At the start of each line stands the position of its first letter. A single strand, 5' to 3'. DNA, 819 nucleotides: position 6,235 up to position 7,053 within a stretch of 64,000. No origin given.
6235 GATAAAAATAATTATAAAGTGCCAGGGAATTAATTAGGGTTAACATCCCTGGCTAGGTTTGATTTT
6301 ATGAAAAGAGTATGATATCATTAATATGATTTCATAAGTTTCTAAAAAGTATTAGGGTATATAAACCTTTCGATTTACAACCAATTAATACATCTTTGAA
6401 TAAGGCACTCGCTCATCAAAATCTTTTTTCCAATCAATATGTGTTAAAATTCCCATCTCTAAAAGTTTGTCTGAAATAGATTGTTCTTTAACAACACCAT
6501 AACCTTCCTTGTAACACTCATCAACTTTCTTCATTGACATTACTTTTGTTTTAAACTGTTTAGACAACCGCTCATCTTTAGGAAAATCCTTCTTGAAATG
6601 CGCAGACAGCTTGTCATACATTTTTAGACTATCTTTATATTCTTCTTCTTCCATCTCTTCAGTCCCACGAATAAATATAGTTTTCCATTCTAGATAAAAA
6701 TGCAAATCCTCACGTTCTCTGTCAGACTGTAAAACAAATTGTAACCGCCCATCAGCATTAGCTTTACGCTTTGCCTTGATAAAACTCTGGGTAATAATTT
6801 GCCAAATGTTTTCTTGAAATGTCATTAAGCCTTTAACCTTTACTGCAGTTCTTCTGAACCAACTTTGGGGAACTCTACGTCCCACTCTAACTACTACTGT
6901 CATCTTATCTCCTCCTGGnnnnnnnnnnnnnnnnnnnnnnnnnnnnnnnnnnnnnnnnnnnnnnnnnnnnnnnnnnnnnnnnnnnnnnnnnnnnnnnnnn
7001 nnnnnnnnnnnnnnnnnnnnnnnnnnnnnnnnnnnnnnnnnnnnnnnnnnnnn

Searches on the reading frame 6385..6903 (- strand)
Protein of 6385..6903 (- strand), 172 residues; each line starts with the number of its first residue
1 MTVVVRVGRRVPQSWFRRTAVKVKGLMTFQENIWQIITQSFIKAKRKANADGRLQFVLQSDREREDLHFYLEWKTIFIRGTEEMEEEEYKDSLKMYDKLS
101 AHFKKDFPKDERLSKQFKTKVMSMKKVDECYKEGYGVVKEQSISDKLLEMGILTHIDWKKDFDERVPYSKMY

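Call 26: search_protein_families(library=phrogs, proteins=[window:6385-6903:-], max_evalue=0.001)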
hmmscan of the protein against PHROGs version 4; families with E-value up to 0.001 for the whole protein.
window:6385-6903:- (172 aa): 0 families

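Call 38: search_protein_families(library=pfam, proteins=[window:6385-6903:-], max_evalue=0.01)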
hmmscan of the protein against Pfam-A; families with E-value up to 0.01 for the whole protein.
window:6385-6903:- (172 aa): 1 family
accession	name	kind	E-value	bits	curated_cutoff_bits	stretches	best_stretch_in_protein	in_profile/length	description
PF18762.7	Kinase-PolyVal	-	0.00042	20.8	27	1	15-58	70-113/160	Serine/Threonine/Tyrosine Kinase found in polyvalent proteins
